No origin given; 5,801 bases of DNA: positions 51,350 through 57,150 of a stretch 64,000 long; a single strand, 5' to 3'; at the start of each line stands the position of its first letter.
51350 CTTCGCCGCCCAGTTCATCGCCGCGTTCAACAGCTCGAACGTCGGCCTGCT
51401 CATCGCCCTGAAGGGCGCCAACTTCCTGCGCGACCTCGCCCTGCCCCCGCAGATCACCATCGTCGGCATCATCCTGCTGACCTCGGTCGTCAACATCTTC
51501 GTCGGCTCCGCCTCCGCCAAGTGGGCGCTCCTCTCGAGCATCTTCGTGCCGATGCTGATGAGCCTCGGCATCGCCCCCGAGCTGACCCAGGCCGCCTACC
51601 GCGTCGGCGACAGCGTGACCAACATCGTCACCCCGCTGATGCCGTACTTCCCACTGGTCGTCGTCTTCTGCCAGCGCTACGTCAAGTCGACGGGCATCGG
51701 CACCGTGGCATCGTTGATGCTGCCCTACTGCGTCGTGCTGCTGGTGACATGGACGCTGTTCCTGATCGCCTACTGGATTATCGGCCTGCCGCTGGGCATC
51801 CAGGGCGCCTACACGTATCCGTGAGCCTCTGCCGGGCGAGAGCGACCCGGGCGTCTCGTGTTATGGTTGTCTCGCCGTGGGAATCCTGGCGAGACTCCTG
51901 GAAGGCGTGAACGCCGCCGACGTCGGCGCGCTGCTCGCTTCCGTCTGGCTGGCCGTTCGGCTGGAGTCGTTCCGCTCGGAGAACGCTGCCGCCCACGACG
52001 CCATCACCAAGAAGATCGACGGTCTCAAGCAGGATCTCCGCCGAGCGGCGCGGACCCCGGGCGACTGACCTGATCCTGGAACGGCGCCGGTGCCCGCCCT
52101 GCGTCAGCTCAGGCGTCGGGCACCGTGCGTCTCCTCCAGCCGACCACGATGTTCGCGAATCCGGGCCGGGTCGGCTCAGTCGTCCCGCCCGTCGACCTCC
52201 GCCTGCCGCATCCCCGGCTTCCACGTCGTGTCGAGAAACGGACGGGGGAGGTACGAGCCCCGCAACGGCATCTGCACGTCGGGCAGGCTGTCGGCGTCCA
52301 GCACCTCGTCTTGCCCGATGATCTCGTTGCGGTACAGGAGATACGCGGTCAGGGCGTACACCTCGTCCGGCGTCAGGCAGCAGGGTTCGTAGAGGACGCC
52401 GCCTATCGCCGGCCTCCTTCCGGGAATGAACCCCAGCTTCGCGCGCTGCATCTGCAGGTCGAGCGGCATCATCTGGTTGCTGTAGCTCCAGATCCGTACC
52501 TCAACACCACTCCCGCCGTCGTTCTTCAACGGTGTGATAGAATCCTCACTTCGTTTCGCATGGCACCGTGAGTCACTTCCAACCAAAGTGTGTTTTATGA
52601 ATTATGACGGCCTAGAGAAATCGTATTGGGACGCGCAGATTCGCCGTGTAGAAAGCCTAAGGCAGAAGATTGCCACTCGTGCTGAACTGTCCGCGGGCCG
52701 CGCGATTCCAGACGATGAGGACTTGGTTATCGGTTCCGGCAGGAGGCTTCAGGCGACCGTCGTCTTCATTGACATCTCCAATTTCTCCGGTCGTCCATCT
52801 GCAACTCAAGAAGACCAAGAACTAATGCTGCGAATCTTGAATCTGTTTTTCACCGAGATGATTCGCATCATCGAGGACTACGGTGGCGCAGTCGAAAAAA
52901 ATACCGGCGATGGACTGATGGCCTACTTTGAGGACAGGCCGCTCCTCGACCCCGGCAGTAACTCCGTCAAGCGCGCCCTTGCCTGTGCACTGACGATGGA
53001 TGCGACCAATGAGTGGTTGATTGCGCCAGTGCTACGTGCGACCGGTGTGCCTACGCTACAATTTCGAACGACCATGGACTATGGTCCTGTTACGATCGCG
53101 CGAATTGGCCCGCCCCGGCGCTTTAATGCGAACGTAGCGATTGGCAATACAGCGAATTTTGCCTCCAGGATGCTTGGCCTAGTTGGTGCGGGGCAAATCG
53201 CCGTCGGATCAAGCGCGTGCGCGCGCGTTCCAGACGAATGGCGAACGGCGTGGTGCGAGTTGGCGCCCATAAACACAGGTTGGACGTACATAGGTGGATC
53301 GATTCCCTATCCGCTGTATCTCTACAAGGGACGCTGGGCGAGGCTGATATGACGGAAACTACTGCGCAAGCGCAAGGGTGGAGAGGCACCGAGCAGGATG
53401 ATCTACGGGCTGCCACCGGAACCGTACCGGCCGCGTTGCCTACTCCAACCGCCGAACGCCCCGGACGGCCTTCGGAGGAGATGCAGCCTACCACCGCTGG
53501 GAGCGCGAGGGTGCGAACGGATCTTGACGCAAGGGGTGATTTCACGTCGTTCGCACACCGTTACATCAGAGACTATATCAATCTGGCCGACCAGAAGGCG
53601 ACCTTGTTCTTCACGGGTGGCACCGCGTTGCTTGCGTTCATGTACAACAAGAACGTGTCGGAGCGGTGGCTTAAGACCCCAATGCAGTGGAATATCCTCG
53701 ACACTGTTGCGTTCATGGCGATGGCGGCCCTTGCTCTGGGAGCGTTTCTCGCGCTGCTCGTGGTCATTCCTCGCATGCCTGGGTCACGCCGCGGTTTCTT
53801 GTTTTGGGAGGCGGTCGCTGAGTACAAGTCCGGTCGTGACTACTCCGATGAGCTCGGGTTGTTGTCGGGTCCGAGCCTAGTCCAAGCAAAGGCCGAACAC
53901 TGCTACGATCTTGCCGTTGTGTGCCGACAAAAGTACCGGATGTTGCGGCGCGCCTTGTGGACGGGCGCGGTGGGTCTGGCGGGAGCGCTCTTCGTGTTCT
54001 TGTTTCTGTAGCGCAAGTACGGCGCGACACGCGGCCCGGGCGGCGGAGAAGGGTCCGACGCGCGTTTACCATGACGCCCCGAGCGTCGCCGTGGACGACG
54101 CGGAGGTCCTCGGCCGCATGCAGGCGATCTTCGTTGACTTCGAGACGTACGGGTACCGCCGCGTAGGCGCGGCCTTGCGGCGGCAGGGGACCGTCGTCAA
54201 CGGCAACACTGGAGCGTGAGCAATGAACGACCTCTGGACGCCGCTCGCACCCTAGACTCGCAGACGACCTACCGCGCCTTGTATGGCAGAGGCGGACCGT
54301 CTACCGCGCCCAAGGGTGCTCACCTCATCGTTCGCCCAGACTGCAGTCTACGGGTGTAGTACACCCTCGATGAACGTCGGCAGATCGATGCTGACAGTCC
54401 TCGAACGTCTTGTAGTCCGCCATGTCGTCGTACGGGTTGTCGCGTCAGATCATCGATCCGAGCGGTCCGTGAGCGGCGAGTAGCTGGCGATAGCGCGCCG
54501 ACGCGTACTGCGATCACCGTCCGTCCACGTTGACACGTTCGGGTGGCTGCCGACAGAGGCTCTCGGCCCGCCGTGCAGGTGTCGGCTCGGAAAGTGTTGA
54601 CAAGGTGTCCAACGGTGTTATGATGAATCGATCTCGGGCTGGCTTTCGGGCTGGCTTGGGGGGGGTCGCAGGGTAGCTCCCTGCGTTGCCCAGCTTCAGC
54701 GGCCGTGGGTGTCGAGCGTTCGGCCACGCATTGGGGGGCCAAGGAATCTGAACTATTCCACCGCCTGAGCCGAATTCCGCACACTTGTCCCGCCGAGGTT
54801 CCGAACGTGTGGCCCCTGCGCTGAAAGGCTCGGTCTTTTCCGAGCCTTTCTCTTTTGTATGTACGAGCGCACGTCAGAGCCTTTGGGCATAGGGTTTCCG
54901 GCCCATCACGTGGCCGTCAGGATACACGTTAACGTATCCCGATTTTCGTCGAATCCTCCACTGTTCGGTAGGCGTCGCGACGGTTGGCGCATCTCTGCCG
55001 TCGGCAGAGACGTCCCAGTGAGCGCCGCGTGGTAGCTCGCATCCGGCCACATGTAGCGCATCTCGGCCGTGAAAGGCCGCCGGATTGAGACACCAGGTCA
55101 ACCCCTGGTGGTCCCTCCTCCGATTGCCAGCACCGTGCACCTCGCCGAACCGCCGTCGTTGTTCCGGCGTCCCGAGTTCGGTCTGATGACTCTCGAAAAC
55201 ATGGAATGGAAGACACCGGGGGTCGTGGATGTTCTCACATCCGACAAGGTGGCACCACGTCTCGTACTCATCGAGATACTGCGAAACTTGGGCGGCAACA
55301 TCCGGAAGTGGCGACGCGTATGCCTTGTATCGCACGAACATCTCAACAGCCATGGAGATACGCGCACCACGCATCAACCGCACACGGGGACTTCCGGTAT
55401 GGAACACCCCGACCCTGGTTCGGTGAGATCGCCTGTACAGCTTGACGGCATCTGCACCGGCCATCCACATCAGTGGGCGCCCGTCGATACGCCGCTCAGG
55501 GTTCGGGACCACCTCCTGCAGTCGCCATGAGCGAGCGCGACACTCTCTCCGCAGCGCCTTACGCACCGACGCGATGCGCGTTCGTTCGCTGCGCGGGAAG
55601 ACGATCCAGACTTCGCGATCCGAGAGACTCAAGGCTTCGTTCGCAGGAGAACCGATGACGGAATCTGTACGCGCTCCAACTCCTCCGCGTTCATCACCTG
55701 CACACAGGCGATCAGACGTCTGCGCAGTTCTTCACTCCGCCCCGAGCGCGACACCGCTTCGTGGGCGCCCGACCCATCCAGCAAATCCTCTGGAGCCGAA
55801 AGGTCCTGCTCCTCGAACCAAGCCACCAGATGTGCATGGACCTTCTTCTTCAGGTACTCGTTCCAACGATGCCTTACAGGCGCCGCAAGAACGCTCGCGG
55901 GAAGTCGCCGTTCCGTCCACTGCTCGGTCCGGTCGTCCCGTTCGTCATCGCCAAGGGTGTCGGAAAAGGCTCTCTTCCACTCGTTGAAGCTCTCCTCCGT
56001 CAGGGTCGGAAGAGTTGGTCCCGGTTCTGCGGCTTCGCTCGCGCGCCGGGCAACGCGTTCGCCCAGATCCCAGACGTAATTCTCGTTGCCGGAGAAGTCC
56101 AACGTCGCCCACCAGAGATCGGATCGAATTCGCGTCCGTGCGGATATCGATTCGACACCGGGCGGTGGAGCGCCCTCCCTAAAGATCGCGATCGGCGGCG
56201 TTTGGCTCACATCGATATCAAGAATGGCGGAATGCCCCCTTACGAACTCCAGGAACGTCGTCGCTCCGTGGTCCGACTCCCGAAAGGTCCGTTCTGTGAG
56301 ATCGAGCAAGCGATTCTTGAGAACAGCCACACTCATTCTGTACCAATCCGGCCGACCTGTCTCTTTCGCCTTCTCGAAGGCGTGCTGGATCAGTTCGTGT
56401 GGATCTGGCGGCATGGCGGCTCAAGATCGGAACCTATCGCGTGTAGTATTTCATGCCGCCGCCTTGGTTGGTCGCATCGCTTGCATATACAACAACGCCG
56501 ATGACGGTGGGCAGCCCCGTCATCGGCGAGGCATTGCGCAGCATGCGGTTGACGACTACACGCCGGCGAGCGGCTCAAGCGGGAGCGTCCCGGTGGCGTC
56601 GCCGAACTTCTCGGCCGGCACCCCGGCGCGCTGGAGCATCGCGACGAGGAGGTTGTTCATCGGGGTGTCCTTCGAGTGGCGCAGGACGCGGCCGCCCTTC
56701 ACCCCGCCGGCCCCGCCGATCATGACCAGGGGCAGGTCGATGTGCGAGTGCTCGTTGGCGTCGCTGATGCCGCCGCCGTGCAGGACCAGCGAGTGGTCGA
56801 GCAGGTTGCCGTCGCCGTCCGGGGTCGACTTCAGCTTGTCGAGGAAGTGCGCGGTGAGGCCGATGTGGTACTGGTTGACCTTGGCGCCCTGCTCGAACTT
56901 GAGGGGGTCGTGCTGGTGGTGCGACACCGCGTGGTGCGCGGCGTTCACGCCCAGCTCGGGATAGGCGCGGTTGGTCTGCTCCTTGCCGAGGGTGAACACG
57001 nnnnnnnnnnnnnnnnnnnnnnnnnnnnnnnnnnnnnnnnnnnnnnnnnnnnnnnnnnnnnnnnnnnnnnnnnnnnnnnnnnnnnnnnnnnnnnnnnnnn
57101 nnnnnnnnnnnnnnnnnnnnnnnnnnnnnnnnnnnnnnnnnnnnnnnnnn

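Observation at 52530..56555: ~4 kb low-GC island inserted between a DUF1552 gene and a beheaded cytochrome c gene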

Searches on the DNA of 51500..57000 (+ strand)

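Call 7: search_rna_families(source=window, start=51500, end=57000, threshold=evalue, max_evalue=1, show_alignments=2)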
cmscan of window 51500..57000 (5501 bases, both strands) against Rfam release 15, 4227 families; matches with E-value up to 1: 1.
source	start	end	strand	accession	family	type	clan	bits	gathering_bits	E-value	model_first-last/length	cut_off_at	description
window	54822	54858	+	RF00489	ctRNA_p42d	Gene; antisense;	-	21.2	50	0.5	1-46/46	no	ctRNA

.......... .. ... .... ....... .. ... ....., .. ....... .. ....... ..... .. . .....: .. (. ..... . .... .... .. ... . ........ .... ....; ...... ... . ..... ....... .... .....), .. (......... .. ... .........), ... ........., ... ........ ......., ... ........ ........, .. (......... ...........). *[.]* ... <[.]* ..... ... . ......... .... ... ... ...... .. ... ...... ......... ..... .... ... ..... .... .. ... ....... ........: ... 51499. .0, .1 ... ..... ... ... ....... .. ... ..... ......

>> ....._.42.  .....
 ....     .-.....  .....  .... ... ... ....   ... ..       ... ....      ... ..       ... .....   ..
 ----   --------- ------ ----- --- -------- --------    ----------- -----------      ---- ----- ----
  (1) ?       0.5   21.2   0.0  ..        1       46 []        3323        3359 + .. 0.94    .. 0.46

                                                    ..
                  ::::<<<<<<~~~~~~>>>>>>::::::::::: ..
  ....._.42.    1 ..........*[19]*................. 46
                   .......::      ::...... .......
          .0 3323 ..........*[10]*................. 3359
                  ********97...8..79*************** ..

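Call 45: build_rna_model(alignment_id=A3)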
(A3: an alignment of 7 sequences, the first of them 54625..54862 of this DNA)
Model R1 built from alignment A3 (7 sequences, 268 columns); structure: RNAalifold consensus.
model positions 235; base pairs 68; branch points 4; effective number of sequences 1.25; information 0.59 bits per position. Calibrated on 0.2 Mb of random sequence (short: E-values are rough).
structure used (alignment columns):
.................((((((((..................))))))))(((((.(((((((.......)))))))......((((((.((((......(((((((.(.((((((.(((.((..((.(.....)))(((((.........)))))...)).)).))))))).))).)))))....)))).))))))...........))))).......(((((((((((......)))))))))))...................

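Call 46: search_with_rna_model(model_id=R1, sources=[window, L085, L086, L087, L088, L081, L082, L083, L084, L002, L025, L001, L003, L012, L046], max_evalue=1, show_alignments=0)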
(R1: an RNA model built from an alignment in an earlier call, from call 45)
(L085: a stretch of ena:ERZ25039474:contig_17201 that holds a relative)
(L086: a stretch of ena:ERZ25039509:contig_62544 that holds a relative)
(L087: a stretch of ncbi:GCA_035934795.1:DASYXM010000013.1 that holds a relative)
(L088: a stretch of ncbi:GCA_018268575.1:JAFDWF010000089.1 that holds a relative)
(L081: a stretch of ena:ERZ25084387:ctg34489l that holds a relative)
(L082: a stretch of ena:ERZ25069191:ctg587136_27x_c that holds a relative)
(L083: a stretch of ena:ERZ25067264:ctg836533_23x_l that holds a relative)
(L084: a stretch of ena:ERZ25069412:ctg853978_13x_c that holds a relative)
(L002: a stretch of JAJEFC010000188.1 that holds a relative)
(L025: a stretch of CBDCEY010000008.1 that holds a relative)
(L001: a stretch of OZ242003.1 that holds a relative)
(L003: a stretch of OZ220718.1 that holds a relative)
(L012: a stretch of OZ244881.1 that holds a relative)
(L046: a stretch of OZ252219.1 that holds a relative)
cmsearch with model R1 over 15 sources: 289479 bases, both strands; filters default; matches with E-value up to 1: 19.
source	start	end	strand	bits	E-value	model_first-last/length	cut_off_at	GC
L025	13054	13288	-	249.1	1.4e-70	1-235/235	no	0.62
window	54624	54862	+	241.1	3e-68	1-235/235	no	0.62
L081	6765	7002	-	233.2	6.2e-66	1-235/235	no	0.61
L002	12610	12845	-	232.2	1.1e-65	1-235/235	no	0.63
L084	6769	7001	-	211.6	1.1e-59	1-235/235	no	0.61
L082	6767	7007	-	207.2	2.1e-58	1-235/235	no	0.64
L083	6765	7001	-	202.7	4.2e-57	1-235/235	no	0.61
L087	6568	6805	-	33.4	5.5e-08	1-235/235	no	0.56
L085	6782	7019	-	26.6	5.1e-06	1-235/235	no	0.55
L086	6782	7019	-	26.6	5.1e-06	1-235/235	no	0.55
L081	6776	6802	+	20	0.00042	198-224/235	no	0.44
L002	12621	12647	+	19.3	0.00067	198-224/235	no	0.48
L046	8789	8894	+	17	0.0032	1-235/235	no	0.7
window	54823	54850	-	16.1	0.006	198-224/235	no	0.54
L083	6775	6801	+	14.9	0.013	198-224/235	no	0.59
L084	6753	6814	+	13.5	0.034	1-235/235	no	0.56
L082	1800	1865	+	12.2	0.078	88-159/235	no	0.65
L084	9949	9991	-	10.3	0.29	102-145/235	no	0.67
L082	6777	6803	+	9.7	0.41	198-224/235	no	0.63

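Call 67: search_with_rna_model(model_id=R1, sources=[L089, L090, L091, L092, L093, L094, L095, L096, L097, L098, L099, L100, L101, L102, L103, L104, L105, L106, L107, L108, L109, L110, L111, L112, L113, L114, L115, L116, L117, L118, L119, L120, L121, L122, L123, L124, L125, L126, L127, L128], max_evalue=0.1)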
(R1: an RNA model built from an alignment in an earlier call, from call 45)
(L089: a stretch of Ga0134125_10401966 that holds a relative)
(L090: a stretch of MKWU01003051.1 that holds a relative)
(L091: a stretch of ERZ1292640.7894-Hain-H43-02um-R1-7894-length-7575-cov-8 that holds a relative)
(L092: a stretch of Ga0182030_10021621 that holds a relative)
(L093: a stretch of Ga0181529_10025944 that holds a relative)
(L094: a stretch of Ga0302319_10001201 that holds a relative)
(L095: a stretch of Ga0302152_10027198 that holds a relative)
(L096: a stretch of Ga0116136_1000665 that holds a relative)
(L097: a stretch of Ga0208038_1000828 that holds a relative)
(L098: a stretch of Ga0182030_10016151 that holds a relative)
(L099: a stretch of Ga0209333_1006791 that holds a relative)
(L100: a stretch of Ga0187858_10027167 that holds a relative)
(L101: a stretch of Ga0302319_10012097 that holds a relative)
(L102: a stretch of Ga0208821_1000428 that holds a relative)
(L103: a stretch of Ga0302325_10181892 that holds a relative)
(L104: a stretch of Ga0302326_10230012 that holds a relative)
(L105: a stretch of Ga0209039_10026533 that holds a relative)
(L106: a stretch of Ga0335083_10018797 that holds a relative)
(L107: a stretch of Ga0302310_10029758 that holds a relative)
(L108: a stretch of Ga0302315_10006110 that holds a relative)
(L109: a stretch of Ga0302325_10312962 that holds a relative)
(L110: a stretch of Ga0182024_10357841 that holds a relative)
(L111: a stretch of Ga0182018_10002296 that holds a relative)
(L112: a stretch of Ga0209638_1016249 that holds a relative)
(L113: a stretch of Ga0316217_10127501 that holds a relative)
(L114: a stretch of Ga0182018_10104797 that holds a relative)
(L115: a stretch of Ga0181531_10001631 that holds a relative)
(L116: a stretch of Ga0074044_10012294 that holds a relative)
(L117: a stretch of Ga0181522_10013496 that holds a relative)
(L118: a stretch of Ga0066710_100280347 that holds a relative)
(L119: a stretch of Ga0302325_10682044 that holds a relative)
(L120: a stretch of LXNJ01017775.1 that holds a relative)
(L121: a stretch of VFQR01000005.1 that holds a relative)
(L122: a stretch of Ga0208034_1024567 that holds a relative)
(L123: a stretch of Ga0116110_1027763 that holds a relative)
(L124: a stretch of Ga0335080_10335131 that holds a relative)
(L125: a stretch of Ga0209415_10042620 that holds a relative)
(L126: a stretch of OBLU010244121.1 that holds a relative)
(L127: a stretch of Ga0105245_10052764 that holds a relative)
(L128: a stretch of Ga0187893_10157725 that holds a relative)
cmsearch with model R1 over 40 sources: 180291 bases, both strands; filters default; matches with E-value up to 0.1: 23.
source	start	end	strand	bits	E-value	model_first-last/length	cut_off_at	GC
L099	2698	2949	-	44.1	2.7e-11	1-235/235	no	0.54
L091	2200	2445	-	43.3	4.8e-11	1-235/235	no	0.52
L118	2181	2421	-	43.3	4.8e-11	1-235/235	no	0.51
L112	3078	3304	-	39.6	5.4e-10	1-235/235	no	0.52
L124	354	581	-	37.3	2.6e-09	1-235/235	no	0.51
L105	2061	2296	-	36.1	5.6e-09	1-235/235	no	0.53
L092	4735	4979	-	36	6.3e-09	1-235/235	no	0.53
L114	1385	1584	-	34.5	1.7e-08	1-235/235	no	0.52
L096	2699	2901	-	34.5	1.7e-08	1-235/235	no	0.52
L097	4772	4974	-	34.5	1.7e-08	1-235/235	no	0.52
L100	1903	2105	-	34.5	1.7e-08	1-235/235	no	0.52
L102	4772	4974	-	34.5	1.7e-08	1-235/235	no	0.52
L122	556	758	-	34.5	1.7e-08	1-235/235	no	0.52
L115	4796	4992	-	33.4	3.4e-08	1-235/235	no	0.53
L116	2391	2587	-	33.4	3.4e-08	1-235/235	no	0.53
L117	998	1194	-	33.4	3.4e-08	1-235/235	no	0.53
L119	1040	1273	-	28.9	6.8e-07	1-235/235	no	0.54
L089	1374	1519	-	25.4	7.1e-06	63-235/235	5'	0.49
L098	2353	2487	-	23.5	2.6e-05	44-183/235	no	0.54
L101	4796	4930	-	23.5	2.6e-05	44-183/235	no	0.54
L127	3185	3430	-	20.2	0.00024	1-235/235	no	0.61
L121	2966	3206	-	18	0.001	1-235/235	no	0.49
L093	2245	2378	-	11.7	0.069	44-179/235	no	0.57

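Call 68: search_with_rna_model(model_id=R1, sources=[window, L002, L025, L081, L082, L083, L084, L085, L087, L099, L091, L118, L112, L124, L105, L092, L114, L096, L115, L119, L127, L121], max_evalue=0.0001, make_alignment=true)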
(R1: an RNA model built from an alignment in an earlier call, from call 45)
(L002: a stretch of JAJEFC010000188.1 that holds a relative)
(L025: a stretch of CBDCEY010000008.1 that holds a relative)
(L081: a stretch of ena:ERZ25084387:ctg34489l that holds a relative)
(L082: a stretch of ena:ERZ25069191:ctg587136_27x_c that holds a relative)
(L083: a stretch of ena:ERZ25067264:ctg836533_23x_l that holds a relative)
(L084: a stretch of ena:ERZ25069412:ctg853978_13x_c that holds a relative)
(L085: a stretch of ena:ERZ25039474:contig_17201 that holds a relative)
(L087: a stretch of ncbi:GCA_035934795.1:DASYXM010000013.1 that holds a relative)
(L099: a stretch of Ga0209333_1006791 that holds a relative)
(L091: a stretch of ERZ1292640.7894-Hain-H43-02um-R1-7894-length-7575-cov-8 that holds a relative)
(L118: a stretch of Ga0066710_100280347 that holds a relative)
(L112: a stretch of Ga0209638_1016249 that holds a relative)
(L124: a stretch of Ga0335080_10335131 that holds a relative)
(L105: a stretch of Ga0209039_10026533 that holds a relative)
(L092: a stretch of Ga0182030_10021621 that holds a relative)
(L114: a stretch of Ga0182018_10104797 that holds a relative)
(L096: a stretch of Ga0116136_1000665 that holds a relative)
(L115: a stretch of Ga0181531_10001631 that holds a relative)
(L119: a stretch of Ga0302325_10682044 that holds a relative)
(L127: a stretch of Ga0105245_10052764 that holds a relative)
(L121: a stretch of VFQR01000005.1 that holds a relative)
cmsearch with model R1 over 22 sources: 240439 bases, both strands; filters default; matches with E-value up to 0.0001: 20.
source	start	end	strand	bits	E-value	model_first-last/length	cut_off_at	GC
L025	13054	13288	-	249.1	1.2e-70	1-235/235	no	0.62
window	54624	54862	+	241.1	2.5e-68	1-235/235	no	0.62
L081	6765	7002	-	233.2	5.2e-66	1-235/235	no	0.61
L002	12610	12845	-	232.2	9.5e-66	1-235/235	no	0.63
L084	6769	7001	-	211.6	9.3e-60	1-235/235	no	0.61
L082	6767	7007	-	207.2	1.8e-58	1-235/235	no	0.64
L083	6765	7001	-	202.7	3.5e-57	1-235/235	no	0.61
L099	2698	2949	-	44.1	3.6e-11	1-235/235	no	0.54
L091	2200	2445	-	43.3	6.4e-11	1-235/235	no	0.52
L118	2181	2421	-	43.3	6.4e-11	1-235/235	no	0.51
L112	3078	3304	-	39.6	7.3e-10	1-235/235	no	0.52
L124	354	581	-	37.3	3.4e-09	1-235/235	no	0.51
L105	2061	2296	-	36.1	7.5e-09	1-235/235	no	0.53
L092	4735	4979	-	36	8.4e-09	1-235/235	no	0.53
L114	1385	1584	-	34.5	2.2e-08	1-235/235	no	0.52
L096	2699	2901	-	34.5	2.3e-08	1-235/235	no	0.52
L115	4796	4992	-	33.4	4.5e-08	1-235/235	no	0.53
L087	6568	6805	-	33.4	4.6e-08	1-235/235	no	0.56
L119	1040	1273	-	28.9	9.1e-07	1-235/235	no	0.54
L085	6782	7019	-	26.6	4.3e-06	1-235/235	no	0.55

Alignment A6: 20 matches aligned to the model, 352 columns, each read 5' to 3' on its own strand. Consensus structure (alignment columns), stored with it:
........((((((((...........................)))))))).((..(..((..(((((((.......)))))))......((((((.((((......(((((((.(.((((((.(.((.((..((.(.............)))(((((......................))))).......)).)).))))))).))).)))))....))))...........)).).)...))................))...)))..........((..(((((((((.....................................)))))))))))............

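Call 103: build_rna_model(alignment_id=A6)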
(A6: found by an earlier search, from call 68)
Model R2 built from alignment A6 (20 sequences, 352 columns); structure: stored with the alignment.
model positions 234; base pairs 68; branch points 4; effective number of sequences 3.62; information 0.59 bits per position. Calibrated on 0.2 Mb of random sequence (short: E-values are rough).
structure used (alignment columns):
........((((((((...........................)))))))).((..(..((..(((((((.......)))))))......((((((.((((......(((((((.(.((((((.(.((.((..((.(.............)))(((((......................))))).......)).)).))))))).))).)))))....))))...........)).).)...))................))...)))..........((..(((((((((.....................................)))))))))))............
